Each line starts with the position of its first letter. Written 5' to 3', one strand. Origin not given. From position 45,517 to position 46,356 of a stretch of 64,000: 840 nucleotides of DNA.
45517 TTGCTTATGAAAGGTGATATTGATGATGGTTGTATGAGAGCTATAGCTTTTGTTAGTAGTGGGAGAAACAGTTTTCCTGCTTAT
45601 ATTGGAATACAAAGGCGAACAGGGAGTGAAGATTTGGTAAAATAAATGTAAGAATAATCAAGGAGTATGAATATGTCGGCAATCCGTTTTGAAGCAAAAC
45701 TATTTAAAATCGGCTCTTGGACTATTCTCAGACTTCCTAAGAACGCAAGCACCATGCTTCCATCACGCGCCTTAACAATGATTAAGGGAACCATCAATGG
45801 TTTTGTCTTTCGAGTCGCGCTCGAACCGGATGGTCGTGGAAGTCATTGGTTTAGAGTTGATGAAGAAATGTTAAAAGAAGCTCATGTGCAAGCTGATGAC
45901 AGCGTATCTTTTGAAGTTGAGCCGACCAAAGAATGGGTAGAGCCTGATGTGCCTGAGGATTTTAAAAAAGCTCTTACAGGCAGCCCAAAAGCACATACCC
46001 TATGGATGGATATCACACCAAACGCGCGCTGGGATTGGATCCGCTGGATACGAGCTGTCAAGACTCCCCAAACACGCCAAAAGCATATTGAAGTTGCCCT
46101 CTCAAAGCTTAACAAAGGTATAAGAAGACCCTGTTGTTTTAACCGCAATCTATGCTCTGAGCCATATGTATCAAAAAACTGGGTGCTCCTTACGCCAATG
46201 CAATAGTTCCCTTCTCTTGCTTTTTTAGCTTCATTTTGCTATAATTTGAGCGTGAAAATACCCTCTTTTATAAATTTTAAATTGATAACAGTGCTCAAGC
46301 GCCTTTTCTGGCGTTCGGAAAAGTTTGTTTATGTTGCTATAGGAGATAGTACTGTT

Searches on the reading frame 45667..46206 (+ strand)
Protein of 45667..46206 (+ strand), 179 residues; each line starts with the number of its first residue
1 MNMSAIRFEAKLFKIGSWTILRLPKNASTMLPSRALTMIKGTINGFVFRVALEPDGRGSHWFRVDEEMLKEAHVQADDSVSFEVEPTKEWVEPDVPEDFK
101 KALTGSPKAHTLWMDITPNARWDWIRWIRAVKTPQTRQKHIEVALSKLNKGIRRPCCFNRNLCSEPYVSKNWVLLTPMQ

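Call 38: search_protein_families(library=pfam, proteins=[window:45667-46206:+], max_evalue=0.001)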
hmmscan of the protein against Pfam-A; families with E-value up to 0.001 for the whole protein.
window:45667-46206:+ (179 aa): 2 families
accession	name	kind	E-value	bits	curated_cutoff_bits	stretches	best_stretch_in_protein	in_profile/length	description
PF13376.11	OmdA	-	1.5e-16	60.5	25.6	1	93-151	2-60/60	Bacteriocin-protection, YdeI or OmpD-Associated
PF08922.17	DUF1905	-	1.8e-12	47.6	24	1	8-83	1-80/81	Domain of unknown function (DUF1905)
